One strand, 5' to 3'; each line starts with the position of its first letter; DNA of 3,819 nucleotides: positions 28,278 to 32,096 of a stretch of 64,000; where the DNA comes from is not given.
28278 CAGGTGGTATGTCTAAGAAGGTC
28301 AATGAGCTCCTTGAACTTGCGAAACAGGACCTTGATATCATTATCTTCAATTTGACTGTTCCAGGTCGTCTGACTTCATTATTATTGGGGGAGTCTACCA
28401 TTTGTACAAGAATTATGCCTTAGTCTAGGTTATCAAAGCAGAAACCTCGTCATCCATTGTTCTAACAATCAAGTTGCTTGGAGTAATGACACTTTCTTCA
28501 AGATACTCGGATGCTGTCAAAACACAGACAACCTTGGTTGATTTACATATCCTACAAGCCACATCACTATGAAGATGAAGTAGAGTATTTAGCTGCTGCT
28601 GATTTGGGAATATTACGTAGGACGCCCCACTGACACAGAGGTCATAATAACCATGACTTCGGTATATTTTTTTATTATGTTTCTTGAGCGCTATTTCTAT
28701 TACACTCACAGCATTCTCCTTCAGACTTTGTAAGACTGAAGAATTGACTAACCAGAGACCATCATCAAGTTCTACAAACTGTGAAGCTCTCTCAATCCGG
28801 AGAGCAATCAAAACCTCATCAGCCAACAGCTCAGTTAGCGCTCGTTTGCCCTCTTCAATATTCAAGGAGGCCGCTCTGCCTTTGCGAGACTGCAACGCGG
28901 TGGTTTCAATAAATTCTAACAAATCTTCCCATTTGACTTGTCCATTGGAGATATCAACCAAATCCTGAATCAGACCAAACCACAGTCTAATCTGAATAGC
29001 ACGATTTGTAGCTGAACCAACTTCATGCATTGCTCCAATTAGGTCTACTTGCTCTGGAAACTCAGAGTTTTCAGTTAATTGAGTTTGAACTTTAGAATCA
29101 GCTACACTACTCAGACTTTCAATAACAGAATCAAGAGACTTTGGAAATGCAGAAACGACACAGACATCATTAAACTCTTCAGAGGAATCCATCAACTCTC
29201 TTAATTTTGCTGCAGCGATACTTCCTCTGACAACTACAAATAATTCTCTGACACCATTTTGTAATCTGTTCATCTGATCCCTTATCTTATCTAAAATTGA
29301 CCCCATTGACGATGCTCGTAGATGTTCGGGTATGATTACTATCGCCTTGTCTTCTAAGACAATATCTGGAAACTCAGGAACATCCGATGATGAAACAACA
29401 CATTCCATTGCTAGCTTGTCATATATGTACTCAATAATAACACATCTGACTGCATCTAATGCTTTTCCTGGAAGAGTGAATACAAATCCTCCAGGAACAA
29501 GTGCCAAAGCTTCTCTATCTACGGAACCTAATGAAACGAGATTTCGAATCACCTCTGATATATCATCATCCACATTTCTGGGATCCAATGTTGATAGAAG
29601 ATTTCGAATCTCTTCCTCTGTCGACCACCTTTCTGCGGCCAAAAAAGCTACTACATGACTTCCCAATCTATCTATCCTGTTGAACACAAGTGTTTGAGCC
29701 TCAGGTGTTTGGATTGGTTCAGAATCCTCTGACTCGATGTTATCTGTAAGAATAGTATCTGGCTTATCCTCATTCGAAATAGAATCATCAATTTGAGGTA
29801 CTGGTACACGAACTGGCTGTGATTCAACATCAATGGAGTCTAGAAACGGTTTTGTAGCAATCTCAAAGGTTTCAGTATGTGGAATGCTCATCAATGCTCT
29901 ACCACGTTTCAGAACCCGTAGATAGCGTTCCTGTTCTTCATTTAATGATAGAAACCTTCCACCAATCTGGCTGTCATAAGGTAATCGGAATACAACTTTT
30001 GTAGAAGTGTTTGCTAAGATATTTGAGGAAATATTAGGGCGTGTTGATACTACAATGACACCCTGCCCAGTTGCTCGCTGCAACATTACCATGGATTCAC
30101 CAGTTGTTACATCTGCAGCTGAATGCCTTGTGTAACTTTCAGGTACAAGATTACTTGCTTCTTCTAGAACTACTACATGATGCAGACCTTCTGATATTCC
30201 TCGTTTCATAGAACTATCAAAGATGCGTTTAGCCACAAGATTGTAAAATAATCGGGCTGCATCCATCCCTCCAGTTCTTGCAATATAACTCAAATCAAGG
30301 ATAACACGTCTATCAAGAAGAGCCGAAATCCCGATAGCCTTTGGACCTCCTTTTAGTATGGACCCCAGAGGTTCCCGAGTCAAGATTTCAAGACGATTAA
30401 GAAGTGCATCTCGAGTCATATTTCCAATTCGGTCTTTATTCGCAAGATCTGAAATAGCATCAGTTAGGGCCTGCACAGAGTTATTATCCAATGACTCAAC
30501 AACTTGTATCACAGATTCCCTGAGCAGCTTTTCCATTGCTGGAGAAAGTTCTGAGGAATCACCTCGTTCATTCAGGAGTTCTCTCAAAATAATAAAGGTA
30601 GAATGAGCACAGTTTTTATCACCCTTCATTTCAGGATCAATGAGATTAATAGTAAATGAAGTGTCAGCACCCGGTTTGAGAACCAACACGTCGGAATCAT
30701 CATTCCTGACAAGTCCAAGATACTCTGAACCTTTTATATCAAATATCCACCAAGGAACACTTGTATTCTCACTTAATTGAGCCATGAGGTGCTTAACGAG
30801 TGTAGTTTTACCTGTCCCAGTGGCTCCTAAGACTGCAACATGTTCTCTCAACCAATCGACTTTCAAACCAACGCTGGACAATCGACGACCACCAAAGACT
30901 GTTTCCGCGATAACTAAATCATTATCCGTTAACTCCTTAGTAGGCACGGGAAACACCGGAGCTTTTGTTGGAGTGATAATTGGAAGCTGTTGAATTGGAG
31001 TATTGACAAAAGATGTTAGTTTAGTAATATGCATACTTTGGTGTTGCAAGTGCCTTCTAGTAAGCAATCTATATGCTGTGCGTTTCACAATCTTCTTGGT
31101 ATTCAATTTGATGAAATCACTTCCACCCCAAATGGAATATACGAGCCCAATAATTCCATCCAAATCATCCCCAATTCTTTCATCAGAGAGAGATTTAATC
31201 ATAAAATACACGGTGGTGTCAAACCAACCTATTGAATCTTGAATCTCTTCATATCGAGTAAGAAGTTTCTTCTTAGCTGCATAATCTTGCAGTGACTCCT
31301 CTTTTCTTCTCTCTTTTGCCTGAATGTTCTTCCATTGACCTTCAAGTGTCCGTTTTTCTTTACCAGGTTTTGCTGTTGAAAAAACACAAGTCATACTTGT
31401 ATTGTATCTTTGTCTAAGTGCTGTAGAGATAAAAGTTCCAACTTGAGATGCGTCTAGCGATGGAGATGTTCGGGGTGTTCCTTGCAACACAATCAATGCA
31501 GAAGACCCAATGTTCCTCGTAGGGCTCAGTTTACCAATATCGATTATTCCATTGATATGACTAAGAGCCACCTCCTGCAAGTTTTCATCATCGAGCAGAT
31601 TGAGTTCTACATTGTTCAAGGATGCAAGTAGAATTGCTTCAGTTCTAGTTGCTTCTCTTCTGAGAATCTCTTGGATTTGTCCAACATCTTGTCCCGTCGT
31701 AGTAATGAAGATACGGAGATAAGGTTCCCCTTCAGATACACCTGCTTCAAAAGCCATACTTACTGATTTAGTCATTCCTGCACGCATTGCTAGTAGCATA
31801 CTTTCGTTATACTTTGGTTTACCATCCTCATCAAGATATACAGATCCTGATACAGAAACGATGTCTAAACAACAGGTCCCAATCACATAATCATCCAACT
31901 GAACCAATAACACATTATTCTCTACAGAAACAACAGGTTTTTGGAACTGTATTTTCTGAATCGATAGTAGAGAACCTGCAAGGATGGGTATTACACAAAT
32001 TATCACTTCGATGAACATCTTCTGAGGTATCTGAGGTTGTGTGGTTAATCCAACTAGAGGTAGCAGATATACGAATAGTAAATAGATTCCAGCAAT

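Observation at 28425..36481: Membrane-anchored giant HerA/FtsK/VirD4-like ATPase, sequon-rich surface protein, secretion ATPase and Flp-like pilin, with no platform protein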

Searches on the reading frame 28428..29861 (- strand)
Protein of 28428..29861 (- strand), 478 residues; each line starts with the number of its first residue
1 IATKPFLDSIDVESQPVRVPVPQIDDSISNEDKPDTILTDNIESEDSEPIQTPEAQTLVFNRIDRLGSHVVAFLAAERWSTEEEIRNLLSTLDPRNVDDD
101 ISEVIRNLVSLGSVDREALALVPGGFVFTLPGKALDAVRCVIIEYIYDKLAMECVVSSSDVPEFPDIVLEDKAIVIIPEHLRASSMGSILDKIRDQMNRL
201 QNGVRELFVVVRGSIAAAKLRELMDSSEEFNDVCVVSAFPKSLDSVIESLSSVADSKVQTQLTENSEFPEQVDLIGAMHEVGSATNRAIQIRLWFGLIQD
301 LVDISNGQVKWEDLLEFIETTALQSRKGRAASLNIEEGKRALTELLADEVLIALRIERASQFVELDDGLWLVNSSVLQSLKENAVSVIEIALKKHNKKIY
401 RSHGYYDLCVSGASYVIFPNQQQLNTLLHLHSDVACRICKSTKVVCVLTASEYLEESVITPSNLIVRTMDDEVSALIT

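Call 53: predict_structure(alignment_id=A4)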
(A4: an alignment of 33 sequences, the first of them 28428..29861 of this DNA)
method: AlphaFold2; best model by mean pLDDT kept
length: 478 residues; sequences in the alignment: 33
mean_pLDDT: 69.7   pTM: 0.49
mean pLDDT of the five models: 69.7, 66.9, 64.4, 62.5, 58.3
residues with pLDDT >= 90: 12; 70-90: 311; 50-70: 55; < 50: 100
segments of 3 or more residues with pLDDT < 50: 1-60, 157-161, 254-281, 472-478
pLDDT, mean of each block of 10 residues (from residue 1): 31 32 29 28 32 37 71 88 88 79 81 81 84 87 88 58 69 85 80 84 79 81 83 85 83 44 30 36 62 82 82 87 68 80 76 69 69 81 84 83 84 83 77 77 81 61 73 43
secondary structure, 60 per line:
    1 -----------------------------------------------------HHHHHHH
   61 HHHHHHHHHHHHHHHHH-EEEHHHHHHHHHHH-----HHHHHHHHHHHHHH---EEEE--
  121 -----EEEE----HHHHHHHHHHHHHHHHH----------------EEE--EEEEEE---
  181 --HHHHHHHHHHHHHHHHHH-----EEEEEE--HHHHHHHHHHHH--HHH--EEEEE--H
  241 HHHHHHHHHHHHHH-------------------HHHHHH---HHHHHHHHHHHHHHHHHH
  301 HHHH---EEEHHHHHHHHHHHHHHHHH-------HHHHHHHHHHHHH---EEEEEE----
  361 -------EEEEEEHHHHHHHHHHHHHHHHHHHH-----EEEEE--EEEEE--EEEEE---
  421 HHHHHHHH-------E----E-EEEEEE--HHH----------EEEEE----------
elements in order: H54-77 E79-81 H82-92 H98-111 E115-118 E126-129 H134-150 E167-169 E172-177 H183-200 E206-211 H214-225 E233-237 H240-254 H274-279 H283-304 E308-310 H311-327 H335-347 E351-356 E368-373 H374-393 E399-403 E406-410 E413-417 H421-428 E443-448 E464-468
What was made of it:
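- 28428..29693 (-): C-terminal extension (aa 856-1277): winged helix + alpha/beta domain, linker, winged helix + alpha/beta domain with conserved Cys1208/1235/1238/1245. AF2 model with pLDDT 70 (call 53).
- Checked: The structure model confirms the 'winged-helix-like segments' of the C-terminus (call 53).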

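Call 57: fold_search(model_id=the predicted structure, library=pdb)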
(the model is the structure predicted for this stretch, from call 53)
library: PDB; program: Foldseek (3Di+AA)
matches with E <= 10: 950; with E <= 0.001: 2
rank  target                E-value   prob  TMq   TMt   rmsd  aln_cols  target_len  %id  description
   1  2bhn_A                1.9e-04  1.00  0.18  0.36  19.3       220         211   14  XPF from Aeropyrum pernix (released 2005-02-23)
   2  2bgw_B                7.0e-04  1.00  0.18  0.37  17.8       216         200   15  XPF from Aeropyrum pernix, complex with DNA (released 2005-02-23)
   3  9hjo_C                3.9e-03  0.91  0.17  0.33  18.5       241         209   11  FANCM-FAAP24-dsDNA complex (released 2025-06-11)
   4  4m6w_A                4.1e-03  0.97  0.19  0.39  18.9       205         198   15  Crystal structure of the C-terminal segment of FANCM in complex with FAAP24 (released 2013-10-02)
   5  8rvc_A                6.2e-03  0.33  0.12  0.16  25.0       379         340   10  Crystal structure of alpha keto acid C-methyl-transferases MrsA bound to ketoarginine (released 2024-07-03)
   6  9hjo_A                8.9e-03  0.87  0.17  0.33  18.5       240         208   10  FANCM-FAAP24-dsDNA complex (released 2025-06-11)
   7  1f4k_A                1.1e-02  0.87  0.12  0.37  18.2       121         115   16  CRYSTAL STRUCTURE OF THE REPLICATION TERMINATOR PROTEIN/B-SITE DNA COMPLEX (released 2001-06-08)
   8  4m6x_B                1.3e-02  0.21  0.13  0.16  22.9       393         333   10  Mutant structure of methyltransferase from Streptomyces hygroscopicus complexed with S-adenosyl-L-homocysteine and met (released 2014-06-25)
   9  7bdv_B                1.3e-02  0.41  0.16  0.21  26.0       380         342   11  Structure of Can2 from Sulfobacillus thermosulfidooxidans in complex with cyclic tetra-adenylate (cA4) (released 2021-03-03)
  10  4m6y_B                1.4e-02  0.20  0.13  0.16  22.9       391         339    9  Mutant structure of methyltransferase from Streptomyces hygroscopicus complexed with S-adenosyl-L-homocysteine and met (released 2014-06-25)
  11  8r4z_A                1.6e-02  0.21  0.12  0.16  24.7       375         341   11  Crystal structure of alpha keto acid C-methyl-transferases MrsA native-form (released 2024-07-03)
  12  9u49_A                1.8e-02  0.25  0.14  0.16  26.2       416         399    9  crystal structure of Cdn1 in complex with cA4 (released 2026-02-04)
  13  7z1o_O                1.8e-02  0.16  0.11  0.10  23.7       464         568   10  Structure of yeast RNA Polymerase III PTC + NTPs (released 2022-08-31)
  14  8e4y                  1.9e-02  0.41  0.15  0.11  18.4       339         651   11  Cryo-EM structure of human glycerol-3-phosphate acyltransferase 1 (GPAT1) in complex with 2-oxohexadecyl-CoA (released 2022-12-21)
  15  1j22                  2.0e-02  0.98  0.19  0.53   4.7       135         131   18  Crystal structure of archaeal XPF/Mus81 homolog, Hef from Pyrococcus furiosus, nuclease domain, selenomet derivative (released 2003-04-22)
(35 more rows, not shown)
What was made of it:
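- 28428..29693 (-): Foldseek hits: XPF/Hef/FANCM-FAAP24 nuclease-fold domains (E 2e-4; 1j22 rmsd 4.7 over 135 columns) and RTP/ORC/Cdc6 winged helices (call 57).
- The C-terminus models as two units of winged helix plus alpha/beta domain, with XPF/Hef and RTP/ORC/Cdc6 fold hits (calls 53, 57). Two winged helices plus XPF/Hef-like folds are typical nucleic-acid binders (call 57).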

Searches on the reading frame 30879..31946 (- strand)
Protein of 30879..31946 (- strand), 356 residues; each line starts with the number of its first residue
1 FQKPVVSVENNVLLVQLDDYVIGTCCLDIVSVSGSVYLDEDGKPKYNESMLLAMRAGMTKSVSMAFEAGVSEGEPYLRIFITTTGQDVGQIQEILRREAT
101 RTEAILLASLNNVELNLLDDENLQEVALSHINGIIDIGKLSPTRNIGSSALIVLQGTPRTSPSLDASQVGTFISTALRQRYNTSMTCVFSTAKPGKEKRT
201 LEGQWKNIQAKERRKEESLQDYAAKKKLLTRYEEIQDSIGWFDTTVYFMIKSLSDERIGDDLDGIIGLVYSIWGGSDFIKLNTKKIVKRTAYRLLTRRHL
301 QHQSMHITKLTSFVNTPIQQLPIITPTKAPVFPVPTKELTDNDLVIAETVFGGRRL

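Call 40: predict_structure(alignment_id=A3)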
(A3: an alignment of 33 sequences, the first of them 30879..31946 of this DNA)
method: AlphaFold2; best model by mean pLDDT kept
length: 356 residues; sequences in the alignment: 33
mean_pLDDT: 78.9   pTM: 0.77
mean pLDDT of the five models: 78.9, 76.0, 75.9, 72.5, 70.5
residues with pLDDT >= 90: 122; 70-90: 138; 50-70: 62; < 50: 34
segments of 3 or more residues with pLDDT < 50: 322-341, 348-356
pLDDT, mean of each block of 10 residues (from residue 1): 77 89 92 75 84 81 93 90 93 93 86 84 86 62 67 92 84 91 95 67 68 71 67 58 93 85 95 90 89 90 88 74 44 42 48 39
secondary structure, 60 per line:
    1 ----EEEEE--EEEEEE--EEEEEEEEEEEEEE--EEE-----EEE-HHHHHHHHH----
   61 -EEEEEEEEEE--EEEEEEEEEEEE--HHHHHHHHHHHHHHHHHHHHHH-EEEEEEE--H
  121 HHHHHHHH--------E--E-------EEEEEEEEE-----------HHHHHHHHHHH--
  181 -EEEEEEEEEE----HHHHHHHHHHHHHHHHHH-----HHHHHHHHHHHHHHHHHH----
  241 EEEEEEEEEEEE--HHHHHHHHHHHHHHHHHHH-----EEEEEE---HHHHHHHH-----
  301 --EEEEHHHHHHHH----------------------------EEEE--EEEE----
elements in order: E5-9 E12-17 E20-33 E36-38 E44-46 H48-56 E62-71 E74-85 H88-109 E111-117 H120-128 E148-156 H168-178 E182-191 H196-213 H219-236 E241-252 H255-273 E279-284 H288-295 E303-306 H307-314 E343-346 E349-352
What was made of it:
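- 30879..31943 (-): VirB4-type N-terminal domain (aa 106-460). AlphaFold2 model with pLDDT 79 and pTM 0.77 (call 40).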

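Call 44: fold_search(model_id=the predicted structure, library=pdb)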
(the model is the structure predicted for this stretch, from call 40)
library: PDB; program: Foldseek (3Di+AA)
matches with E <= 10: 917; with E <= 0.001: 15
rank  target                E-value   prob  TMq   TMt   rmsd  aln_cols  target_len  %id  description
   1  7o42_E                1.0e-08  1.00  0.51  0.23   7.5       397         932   10  TrwK/VirB4unbound trimer of dimers complex (with Hcp1) from the R388 type IV secretion system determined by cryo-EM. (released 2022-06-22)
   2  7o42_A                1.2e-08  1.00  0.52  0.23   7.0       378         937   10  TrwK/VirB4unbound trimer of dimers complex (with Hcp1) from the R388 type IV secretion system determined by cryo-EM. (released 2022-06-22)
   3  8rtd_g                1.6e-08  1.00  0.51  0.27   6.8       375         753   10  Stalk-Arches-IMC structure from the fully-assembled R388 type IV secretion system determined by cryo-EM. (released 2024-06-19)
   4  8rtb_A                1.7e-08  1.00  0.53  0.28   6.7       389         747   10  Extended inner membrane complex (IMC) protomer structure (TrwM/VirB3-TrwK/VirB4-TrwI/VirB6-TrwG/VirB8-TrwE/VirB10) fro (released 2024-06-19)
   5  8rtd_O                1.7e-08  1.00  0.53  0.27   6.7       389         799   10  Stalk-Arches-IMC structure from the fully-assembled R388 type IV secretion system determined by cryo-EM. (released 2024-06-19)
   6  8rtd_T                1.7e-08  1.00  0.53  0.27   6.7       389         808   10  Stalk-Arches-IMC structure from the fully-assembled R388 type IV secretion system determined by cryo-EM. (released 2024-06-19)
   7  8rtb_B                1.9e-08  1.00  0.51  0.31   7.4       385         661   10  Extended inner membrane complex (IMC) protomer structure (TrwM/VirB3-TrwK/VirB4-TrwI/VirB6-TrwG/VirB8-TrwE/VirB10) fro (released 2024-06-19)
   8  7o43_A                2.2e-08  1.00  0.52  0.26   7.7       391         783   10  TrwK/VirB4unbound dimer complex from R388 type IV secretion system determined by cryo-EM. (released 2022-06-22)
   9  7o43_B                2.5e-08  1.00  0.56  0.28   6.9       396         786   10  TrwK/VirB4unbound dimer complex from R388 type IV secretion system determined by cryo-EM. (released 2022-06-22)
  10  8rtd_V                2.5e-08  1.00  0.52  0.29   7.1       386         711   10  Stalk-Arches-IMC structure from the fully-assembled R388 type IV secretion system determined by cryo-EM. (released 2024-06-19)
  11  8rtd_P                2.8e-08  1.00  0.51  0.27   7.4       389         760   10  Stalk-Arches-IMC structure from the fully-assembled R388 type IV secretion system determined by cryo-EM. (released 2024-06-19)
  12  7o41_B                3.7e-08  1.00  0.48  0.28   8.4       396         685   10  Hexameric composite model of the Inner Membrane Complex (IMC) with the Arches from the fully-assembled R388 type IV se (released 2022-06-22)
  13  8rtd_h                4.1e-08  1.00  0.51  0.42   7.4       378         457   10  Stalk-Arches-IMC structure from the fully-assembled R388 type IV secretion system determined by cryo-EM. (released 2024-06-19)
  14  7o41_A                1.1e-07  1.00  0.50  0.26   8.1       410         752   10  Hexameric composite model of the Inner Membrane Complex (IMC) with the Arches from the fully-assembled R388 type IV se (released 2022-06-22)
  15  2bvf_A                3.9e-04  0.96  0.26  0.22  11.0       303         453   10  Crystal structure of 6-hydoxy-D-nicotine oxidase from Arthrobacter nicotinovorans. Crystal Form 3 (P1) (released 2005-08-17)
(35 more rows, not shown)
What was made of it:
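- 30879..31943 (-): The next hit is unrelated, at E 4e-4 and TM 0.26 (call 44).
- On VirB4/TrbE/CagE T4SS ATPase: The top 14 Foldseek PDB hits of the aa 105-460 model are all TrwK/VirB4 (E 1e-8 to 1e-7, TMq 0.48-0.56) (calls 40, 44).
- On VirD4/TraG coupling protein: The N-domain is VirB4-like (call 44).
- Checked: The 'unknown ~300-aa domain' is VirB4-NTD-like (call 44).
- The N-domain is VirB4-type, which is known from envelope-spanning secretion machines (call 44). In bacterial T4SS, VirB4 drives pilus biogenesis (established knowledge; R388 structures listed in call 44).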
